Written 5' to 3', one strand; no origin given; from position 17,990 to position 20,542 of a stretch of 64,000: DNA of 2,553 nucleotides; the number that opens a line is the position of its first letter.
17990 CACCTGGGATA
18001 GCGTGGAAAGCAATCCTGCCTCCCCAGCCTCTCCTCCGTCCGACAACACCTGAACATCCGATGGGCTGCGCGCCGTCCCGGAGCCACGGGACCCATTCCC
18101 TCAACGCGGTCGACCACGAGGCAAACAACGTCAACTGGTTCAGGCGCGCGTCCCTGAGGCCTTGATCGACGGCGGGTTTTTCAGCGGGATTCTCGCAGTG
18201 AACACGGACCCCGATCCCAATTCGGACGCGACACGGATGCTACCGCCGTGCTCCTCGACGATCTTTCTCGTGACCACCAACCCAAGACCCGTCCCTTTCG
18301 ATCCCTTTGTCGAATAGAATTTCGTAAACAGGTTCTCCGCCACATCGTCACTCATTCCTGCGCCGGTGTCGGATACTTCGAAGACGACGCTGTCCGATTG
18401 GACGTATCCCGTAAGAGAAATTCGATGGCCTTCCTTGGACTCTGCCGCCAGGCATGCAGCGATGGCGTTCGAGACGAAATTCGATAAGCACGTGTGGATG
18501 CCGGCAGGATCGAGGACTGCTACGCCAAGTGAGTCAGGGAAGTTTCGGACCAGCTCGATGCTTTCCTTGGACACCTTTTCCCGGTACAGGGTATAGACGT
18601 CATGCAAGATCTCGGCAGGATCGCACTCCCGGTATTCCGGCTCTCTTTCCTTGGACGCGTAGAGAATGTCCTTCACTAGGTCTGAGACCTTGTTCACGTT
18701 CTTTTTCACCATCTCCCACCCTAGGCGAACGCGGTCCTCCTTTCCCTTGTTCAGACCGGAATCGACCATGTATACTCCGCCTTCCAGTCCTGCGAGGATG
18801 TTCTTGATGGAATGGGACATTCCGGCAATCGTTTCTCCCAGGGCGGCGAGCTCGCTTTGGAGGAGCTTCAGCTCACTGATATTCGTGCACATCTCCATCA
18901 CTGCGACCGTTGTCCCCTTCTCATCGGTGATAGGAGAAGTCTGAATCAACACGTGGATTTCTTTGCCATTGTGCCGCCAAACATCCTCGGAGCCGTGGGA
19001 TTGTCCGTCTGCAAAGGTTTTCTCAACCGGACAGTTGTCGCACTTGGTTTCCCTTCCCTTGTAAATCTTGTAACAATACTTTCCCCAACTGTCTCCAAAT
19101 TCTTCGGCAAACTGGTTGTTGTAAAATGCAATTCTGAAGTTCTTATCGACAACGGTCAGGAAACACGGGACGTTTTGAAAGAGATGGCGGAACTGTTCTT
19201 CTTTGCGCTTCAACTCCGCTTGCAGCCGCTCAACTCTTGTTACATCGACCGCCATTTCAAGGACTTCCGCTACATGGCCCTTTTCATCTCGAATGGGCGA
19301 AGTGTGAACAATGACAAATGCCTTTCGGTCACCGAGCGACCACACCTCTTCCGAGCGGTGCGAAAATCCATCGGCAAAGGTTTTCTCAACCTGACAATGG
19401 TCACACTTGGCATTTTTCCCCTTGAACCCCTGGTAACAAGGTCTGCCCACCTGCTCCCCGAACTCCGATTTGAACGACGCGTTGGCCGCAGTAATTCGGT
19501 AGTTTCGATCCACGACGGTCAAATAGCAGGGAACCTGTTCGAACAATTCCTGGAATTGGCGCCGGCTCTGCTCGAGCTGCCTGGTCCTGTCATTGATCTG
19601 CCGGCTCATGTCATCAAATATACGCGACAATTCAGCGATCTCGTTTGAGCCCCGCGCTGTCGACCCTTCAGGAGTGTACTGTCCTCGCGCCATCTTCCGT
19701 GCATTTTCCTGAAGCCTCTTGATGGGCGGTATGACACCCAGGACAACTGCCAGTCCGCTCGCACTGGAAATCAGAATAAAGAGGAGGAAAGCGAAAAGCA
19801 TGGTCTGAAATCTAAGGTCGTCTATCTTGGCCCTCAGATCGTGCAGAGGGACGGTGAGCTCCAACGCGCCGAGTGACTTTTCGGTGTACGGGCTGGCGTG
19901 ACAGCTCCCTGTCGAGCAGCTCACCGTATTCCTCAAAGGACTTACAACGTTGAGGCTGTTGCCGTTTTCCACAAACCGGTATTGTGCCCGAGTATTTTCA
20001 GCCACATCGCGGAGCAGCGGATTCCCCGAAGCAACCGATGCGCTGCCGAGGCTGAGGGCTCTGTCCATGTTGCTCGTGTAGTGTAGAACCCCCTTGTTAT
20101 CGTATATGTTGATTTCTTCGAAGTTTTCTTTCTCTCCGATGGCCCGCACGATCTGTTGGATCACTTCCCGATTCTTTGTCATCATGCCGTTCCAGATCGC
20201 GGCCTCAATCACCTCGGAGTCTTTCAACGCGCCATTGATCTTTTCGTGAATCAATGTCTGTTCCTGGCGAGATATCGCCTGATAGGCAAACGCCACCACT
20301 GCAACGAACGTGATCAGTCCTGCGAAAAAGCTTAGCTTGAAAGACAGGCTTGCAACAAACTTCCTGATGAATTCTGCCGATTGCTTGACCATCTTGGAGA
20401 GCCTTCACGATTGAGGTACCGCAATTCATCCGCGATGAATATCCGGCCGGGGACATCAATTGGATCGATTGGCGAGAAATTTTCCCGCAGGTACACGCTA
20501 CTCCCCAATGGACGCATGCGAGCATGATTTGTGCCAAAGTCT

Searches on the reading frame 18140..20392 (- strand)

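Call 14: search_protein_families(library=pfam, proteins=[window:18140-20392:-])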
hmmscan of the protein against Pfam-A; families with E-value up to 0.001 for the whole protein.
window:18140-20392:- (750 aa): 10 families
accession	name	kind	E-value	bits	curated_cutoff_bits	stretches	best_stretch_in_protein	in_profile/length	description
PF02518.31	HATPase_c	-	1.1e-23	84.2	26.4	1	628-738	2-110/111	Histidine kinase-, DNA gyrase B-, and HSP90-like ATPase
PF08448.16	PAS_4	-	3e-23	82.6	23.1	2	284-388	1-109/110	PAS fold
PF13426.13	PAS_9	-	1.8e-15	57.5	27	2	411-507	3-103/103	PAS domain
PF00989.32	PAS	-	2.4e-10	40.9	22.6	1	399-495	1-103/113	PAS fold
PF00672.30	HAMP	-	4.2e-07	30.6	25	1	223-267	9-52/53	HAMP domain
PF13188.13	PAS_8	-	4.5e-06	26.8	21.8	0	279-331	2-55/65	PAS domain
PF13596.12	PAS_10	-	1.1e-05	26.5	22.1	0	282-385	3-106/106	PAS domain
PF21563.3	Mcp40H-20_sensor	-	1.3e-05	25.9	27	1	62-182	3-110/112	Methyl-accepting chemotaxis sensory transducer, class 40H, sensor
PF14501.12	HATPase_c_5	-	2.9e-05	24.3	22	1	630-723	4-90/102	GHKL domain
PF13581.12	HATPase_c_2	-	0.00028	21.3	27.4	0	630-715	30-112/127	Histidine kinase-like ATPase domain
